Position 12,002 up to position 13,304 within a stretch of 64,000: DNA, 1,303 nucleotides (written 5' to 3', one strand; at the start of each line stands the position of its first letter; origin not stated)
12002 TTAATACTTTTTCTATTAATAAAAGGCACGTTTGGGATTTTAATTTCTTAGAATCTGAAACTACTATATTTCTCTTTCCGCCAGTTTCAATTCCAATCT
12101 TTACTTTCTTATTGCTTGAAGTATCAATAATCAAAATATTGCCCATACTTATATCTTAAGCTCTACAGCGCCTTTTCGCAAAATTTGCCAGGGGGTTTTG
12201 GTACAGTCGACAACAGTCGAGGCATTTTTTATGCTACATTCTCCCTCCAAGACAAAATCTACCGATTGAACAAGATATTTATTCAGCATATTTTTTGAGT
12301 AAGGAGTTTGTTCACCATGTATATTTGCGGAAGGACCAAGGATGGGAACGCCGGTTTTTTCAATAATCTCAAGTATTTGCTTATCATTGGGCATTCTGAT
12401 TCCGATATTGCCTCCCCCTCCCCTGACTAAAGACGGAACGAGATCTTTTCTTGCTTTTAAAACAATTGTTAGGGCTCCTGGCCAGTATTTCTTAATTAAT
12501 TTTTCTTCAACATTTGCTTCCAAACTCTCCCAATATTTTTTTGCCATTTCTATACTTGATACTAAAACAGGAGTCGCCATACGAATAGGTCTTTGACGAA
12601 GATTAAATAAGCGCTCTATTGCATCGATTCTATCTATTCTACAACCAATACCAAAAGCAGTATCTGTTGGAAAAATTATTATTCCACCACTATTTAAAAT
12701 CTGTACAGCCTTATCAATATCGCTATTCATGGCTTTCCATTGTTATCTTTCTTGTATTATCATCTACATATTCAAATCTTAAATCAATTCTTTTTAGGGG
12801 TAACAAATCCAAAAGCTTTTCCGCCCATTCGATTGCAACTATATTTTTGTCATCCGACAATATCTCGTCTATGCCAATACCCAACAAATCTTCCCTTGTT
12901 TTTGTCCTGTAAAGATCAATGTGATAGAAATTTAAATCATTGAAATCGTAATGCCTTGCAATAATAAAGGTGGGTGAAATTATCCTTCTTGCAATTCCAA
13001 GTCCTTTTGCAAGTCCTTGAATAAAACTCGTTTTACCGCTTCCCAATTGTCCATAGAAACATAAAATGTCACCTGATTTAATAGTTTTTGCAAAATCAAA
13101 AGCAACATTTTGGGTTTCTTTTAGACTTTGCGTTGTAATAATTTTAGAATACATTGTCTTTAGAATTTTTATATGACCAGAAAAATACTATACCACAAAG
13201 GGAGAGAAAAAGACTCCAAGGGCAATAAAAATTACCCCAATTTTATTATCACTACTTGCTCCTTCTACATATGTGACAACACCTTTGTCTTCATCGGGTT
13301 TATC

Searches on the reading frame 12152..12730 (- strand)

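Call 33: search_protein_families(library=pfam, proteins=[window:12152-12730:-], max_evalue=0.00001)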
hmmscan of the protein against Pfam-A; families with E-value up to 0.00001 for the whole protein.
window:12152-12730:- (193 aa): 1 family
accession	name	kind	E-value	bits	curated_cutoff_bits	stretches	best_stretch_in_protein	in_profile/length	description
PF01300.24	Sua5_yciO_yrdC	-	2.5e-51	174.1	25.1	1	10-187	1-178/178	Telomere recombination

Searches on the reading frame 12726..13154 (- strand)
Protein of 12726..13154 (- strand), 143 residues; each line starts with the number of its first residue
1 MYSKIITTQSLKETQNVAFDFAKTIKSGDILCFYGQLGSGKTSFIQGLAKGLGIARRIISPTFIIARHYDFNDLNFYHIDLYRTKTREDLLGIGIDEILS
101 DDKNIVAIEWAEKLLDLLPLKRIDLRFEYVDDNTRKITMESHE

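Call 33: search_protein_families(library=pfam, proteins=[window:12726-13154:-], max_evalue=0.00001)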
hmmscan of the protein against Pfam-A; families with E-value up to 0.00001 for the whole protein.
window:12726-13154:- (143 aa): 1 family
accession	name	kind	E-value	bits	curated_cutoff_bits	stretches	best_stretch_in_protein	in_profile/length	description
PF02367.23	TsaE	-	1.6e-34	119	26.6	1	9-137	2-128/128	Threonylcarbamoyl adenosine biosynthesis protein TsaE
